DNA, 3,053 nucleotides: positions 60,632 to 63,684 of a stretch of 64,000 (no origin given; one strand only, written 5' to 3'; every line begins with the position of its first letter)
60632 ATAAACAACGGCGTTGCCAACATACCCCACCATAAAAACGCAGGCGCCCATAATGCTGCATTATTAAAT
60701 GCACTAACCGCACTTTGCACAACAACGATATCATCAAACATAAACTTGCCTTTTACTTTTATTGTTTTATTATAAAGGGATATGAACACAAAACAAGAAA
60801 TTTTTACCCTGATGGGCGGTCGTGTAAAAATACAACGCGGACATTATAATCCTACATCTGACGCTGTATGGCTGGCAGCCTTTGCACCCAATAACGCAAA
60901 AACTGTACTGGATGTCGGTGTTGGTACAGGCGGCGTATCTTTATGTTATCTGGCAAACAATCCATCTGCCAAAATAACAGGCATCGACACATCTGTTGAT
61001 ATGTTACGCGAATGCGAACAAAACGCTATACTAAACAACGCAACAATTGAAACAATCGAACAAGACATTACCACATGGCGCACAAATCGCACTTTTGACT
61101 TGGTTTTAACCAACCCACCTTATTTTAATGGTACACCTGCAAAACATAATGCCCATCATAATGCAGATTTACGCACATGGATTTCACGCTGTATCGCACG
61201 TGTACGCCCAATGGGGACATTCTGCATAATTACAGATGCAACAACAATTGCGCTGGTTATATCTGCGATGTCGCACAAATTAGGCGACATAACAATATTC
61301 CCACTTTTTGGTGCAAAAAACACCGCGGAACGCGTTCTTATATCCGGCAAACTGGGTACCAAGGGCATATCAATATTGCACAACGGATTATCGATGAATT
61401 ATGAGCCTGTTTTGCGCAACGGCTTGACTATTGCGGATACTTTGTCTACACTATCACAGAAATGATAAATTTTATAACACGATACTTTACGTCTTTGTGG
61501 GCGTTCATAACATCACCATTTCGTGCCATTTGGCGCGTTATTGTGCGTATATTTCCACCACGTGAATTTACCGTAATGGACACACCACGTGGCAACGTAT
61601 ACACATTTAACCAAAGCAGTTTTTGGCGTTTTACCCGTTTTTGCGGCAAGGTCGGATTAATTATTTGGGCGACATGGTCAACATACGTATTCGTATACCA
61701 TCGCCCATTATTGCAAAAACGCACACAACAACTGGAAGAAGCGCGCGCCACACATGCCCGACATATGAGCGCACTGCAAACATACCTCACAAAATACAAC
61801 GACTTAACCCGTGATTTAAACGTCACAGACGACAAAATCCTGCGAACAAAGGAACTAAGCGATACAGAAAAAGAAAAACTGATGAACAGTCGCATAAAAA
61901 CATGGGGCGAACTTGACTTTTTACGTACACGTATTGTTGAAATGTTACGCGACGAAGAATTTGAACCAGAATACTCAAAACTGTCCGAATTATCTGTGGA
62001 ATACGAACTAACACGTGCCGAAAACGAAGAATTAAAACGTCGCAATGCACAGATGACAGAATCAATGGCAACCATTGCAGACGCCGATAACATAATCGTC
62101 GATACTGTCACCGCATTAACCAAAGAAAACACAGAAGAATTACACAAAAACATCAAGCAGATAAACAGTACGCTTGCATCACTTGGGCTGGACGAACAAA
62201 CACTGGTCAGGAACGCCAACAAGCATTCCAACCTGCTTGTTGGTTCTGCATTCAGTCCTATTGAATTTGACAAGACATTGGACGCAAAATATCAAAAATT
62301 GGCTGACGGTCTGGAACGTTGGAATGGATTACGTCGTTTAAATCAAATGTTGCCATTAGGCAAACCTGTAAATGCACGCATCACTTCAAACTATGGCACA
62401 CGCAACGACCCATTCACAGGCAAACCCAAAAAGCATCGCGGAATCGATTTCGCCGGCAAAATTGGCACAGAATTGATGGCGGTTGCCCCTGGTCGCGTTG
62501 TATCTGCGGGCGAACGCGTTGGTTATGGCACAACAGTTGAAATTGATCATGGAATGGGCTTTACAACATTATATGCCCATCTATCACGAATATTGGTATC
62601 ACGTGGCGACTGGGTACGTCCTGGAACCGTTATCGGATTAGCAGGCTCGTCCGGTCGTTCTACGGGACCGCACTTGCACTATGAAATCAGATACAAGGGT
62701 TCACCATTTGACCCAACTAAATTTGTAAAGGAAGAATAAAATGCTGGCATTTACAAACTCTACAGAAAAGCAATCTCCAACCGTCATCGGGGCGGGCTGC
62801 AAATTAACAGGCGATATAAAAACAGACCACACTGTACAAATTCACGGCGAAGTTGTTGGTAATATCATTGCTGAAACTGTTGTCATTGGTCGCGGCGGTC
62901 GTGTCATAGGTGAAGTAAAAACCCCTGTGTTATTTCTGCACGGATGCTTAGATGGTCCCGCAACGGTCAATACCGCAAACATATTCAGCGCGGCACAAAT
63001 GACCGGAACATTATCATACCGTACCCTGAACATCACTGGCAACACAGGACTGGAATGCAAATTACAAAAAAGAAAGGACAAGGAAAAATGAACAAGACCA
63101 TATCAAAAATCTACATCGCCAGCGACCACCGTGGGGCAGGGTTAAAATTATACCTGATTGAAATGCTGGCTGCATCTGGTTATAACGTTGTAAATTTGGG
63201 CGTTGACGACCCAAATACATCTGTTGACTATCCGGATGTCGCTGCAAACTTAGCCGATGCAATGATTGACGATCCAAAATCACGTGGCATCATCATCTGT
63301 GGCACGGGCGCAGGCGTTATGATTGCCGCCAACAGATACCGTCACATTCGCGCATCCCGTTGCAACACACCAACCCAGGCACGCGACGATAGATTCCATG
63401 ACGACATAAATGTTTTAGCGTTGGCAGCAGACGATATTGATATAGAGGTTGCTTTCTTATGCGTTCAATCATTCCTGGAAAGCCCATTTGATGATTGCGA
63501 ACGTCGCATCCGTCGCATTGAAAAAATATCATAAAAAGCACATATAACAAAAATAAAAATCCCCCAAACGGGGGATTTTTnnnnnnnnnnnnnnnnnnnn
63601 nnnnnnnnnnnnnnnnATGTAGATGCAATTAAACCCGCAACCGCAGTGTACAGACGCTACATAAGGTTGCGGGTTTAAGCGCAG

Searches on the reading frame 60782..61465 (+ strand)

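Call 88: search_protein_families(library=pfam, max_evalue=0.01, proteins=[window:60782-61465:+])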
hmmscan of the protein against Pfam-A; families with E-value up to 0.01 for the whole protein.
window:60782-61465:+ (227 aa): 15 families
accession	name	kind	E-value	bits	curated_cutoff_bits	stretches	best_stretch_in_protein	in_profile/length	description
PF05175.20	MTS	-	3e-14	53.5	23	1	31-127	24-121/170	Methyltransferase small domain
PF13649.12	Methyltransf_25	-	1.2e-11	45.6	27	1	42-111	1-71/97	Methyltransferase domain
PF13847.12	Methyltransf_31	-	2.7e-09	37.3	27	1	38-136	3-96/145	Methyltransferase domain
PF08241.18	Methyltransf_11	-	3.9e-07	31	21.2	1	43-111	1-67/95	Methyltransferase domain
PF08242.18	Methyltransf_12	-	6.4e-07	30.5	30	1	43-145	1-96/98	Methyltransferase domain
PF01728.25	FtsJ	-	6.2e-06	26.7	24.1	1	37-173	20-162/181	FtsJ-like methyltransferase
PF01170.24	UPF0020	-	5.2e-05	23.5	22.3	1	59-151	73-166/197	RMKL-like, methyltransferase domain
PF07669.17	Eco57I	-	0.00038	21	25.3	1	74-122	41-92/171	Eco57I restriction-modification methylase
PF02384.22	N6_Mtase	-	0.0013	18.5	20.4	1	35-150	43-182/311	N-6 DNA Methylase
PF13489.12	Methyltransf_23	-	0.0018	18.4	27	1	32-110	14-87/164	Methyltransferase domain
PF06325.19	PrmA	-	0.0018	18.2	22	1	37-111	160-233/296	Ribosomal protein L11 methyltransferase (PrmA)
PF03602.21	Cons_hypoth95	-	0.0051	16.9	24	1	23-117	22-126/182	Conserved hypothetical protein 95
PF07021.18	MetW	-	0.0052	16.9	21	0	40-110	15-81/193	Methionine biosynthesis protein MetW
PF01555.25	N6_N4_Mtase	-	0.0056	17.1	26.7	1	106-168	2-70/221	DNA methylase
PF24675.1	NpmA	-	0.0065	16.2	60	1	25-82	10-67/214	16S rRNA (adenine(1408)-N(1))-methyltransferase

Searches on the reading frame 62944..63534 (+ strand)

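Call 88: search_protein_families(library=pfam, max_evalue=0.01, proteins=[window:62944-63534:+])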
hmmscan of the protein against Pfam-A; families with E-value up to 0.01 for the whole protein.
window:62944-63534:+ (196 aa): 1 family
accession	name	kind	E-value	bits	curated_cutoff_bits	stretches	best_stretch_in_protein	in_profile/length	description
PF02502.23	LacAB_rpiB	-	3e-39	134.6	24.7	1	56-195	1-138/138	Ribose/Galactose Isomerase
